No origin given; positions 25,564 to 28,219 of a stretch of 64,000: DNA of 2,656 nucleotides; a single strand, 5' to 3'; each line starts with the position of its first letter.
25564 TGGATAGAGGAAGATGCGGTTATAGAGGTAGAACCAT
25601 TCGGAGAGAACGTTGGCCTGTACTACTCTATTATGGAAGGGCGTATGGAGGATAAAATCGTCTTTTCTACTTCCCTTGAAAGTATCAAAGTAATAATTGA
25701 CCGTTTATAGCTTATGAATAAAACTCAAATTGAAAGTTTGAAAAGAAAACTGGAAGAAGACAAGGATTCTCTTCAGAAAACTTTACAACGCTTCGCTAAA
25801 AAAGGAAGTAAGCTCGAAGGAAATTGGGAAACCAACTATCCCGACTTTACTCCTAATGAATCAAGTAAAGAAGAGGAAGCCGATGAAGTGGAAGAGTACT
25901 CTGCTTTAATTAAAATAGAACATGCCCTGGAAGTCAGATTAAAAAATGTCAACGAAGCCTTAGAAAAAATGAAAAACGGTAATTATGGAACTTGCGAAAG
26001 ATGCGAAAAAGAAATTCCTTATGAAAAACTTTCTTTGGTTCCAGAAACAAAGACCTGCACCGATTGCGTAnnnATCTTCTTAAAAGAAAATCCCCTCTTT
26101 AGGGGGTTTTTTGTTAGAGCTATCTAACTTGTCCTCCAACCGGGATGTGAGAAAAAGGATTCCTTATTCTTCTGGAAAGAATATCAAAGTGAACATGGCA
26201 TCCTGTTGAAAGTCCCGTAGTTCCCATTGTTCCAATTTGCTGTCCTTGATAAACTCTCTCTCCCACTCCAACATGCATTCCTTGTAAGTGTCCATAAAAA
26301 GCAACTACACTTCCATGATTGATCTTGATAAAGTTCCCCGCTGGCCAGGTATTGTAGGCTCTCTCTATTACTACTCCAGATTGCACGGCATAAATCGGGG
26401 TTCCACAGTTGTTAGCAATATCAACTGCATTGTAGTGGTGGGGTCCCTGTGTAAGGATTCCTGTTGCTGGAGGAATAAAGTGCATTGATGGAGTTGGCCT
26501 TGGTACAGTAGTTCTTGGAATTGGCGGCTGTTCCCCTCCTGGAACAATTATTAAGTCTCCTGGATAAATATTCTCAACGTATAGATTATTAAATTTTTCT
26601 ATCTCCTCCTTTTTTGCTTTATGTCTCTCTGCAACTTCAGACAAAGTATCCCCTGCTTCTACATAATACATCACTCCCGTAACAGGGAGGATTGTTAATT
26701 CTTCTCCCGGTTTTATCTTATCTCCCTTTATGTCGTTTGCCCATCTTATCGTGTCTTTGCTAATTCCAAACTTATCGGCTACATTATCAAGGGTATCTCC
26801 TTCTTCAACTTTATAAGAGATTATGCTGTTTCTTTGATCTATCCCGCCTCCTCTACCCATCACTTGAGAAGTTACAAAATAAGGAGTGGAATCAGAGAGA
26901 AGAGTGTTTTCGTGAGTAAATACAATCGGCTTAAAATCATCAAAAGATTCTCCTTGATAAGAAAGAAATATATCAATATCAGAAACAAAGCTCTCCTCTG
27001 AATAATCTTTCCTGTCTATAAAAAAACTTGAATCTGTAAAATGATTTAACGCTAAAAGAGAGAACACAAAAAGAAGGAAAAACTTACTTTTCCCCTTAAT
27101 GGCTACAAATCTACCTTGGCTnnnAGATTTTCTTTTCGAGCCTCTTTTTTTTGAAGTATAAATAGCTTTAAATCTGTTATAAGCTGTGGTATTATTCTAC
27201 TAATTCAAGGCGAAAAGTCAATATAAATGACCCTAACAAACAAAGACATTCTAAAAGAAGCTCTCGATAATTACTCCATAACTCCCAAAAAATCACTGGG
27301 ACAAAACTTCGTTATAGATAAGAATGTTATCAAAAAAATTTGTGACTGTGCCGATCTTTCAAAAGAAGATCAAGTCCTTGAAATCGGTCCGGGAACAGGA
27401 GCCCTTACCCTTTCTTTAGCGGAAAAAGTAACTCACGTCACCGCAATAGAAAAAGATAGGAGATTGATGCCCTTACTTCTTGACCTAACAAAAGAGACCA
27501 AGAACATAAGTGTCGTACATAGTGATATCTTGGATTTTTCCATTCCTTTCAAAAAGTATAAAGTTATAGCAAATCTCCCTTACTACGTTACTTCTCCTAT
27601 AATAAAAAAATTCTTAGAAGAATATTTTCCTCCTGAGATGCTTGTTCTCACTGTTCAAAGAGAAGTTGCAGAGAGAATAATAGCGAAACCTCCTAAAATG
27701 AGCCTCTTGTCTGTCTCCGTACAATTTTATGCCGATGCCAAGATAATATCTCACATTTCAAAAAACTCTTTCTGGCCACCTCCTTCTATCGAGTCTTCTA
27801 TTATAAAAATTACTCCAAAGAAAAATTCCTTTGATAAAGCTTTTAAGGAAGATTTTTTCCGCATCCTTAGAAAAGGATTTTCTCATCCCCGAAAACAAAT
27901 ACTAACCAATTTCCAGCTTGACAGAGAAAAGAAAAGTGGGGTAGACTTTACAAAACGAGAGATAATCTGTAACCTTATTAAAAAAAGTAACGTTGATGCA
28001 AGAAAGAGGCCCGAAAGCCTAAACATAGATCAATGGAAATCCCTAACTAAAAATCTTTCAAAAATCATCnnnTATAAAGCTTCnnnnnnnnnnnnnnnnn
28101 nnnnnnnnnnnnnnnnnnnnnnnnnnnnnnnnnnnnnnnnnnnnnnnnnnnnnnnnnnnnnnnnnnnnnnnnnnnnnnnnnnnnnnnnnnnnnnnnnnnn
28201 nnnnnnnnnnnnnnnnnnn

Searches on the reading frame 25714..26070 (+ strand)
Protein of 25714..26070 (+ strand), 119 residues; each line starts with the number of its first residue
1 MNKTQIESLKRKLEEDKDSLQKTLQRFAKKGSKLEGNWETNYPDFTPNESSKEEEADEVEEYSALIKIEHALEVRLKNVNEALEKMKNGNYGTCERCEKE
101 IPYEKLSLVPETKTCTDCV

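Call 4: search_protein_families(library=pfam, proteins=[window:25714-26070:+], max_evalue=1)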
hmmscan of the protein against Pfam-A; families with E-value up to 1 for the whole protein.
window:25714-26070:+ (119 aa): 7 families
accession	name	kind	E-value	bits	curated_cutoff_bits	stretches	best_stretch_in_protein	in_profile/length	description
PF01258.23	zf-dskA_traR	-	1.7e-08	34.7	24.9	1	89-118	1-30/36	Prokaryotic dksA/traR C4-type zinc finger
PF06013.18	WXG100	-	0.06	14.1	27.3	1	2-39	5-42/86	Proteins of 100 residues with WXG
PF20994.3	CENPU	-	0.25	11.4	27.8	1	10-86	128-200/200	CENPU protein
PF24033.1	DUF7342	-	0.34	11.3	31.6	1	13-85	75-147/150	Family of unknown function (DUF7342)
PF18439.7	zf_UBZ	-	0.34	11.1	25.6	1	92-104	3-15/32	Ubiquitin-Binding Zinc Finger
PF24915.1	Spectrin_SESTD1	-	0.71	10.7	27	0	4-34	34-64/110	SESTD1-like, spectrin repeat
PF10224.14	DUF2205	-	0.78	10.3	26.7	0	46-89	2-45/75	Short coiled-coil protein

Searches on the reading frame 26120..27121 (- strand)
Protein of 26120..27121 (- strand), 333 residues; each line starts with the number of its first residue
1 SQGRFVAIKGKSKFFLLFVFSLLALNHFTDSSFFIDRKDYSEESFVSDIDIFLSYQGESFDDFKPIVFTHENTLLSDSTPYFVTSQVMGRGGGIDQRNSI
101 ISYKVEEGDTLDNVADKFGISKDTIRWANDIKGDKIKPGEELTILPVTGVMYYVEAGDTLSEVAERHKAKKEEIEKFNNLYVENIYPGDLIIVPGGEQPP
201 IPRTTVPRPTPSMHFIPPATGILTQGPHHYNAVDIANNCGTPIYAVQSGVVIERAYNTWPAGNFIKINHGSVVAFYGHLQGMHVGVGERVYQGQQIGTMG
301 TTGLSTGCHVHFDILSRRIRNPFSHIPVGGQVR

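Call 49: search_protein_families(library=pfam, proteins=[window:26120-27121:-], max_evalue=0.01)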
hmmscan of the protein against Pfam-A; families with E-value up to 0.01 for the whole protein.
window:26120-27121:- (333 aa): 8 families
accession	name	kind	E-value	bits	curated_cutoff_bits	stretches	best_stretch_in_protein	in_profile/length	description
PF01551.29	Peptidase_M23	-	2.9e-23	82.3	28.7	1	231-315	4-88/96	Peptidase family M23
PF01476.26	LysM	-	8.8e-20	70.8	20.9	2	103-144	1-42/43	LysM domain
PF23473.1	LysM3_LYK4_5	-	3.6e-13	49.8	29.3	2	101-138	3-40/48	LYK4/5 LysM3 domain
PF23446.1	LysM1_NFP_LYK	-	7.6e-05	23.9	36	0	109-147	16-55/60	NFP/LYK LysM1 domain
PF23577.1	LysM_RLK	-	0.0012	19.3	27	0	103-126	3-26/44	LysM domain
PF22310.2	NMB0315_dom_I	-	0.0017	19.1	27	0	154-179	8-33/83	NMB0315-like, domain I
PF23462.1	LysM3_NFP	-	0.0029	18.5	28.1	0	155-181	8-33/48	NFP LysM3 domain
PF04545.22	Sigma70_r4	-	0.0035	17.3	24.1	0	100-126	13-38/50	Sigma-70, region 4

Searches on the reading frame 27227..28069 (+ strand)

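Call 49: search_protein_families(library=pfam, proteins=[window:27227-28069:+], max_evalue=0.01)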
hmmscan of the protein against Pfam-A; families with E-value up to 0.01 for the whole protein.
window:27227-28069:+ (281 aa): 5 families
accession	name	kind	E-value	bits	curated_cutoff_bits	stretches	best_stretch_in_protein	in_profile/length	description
PF00398.26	RrnaAD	-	2.2e-60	204.4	24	1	21-232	5-226/263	Ribosomal RNA adenine dimethylase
PF13649.12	Methyltransf_25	-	1.8e-06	29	27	1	50-132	1-88/97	Methyltransferase domain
PF08241.18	Methyltransf_11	-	0.0015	19.6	21.2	1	51-109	1-57/95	Methyltransferase domain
PF01135.25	PCMT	-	0.002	18.3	20.3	1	29-82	56-112/210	Protein-L-isoaspartate(D-aspartate) O-methyltransferase (PCMT)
PF13489.12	Methyltransf_23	-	0.0064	16.7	27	0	44-88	20-61/164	Methyltransferase domain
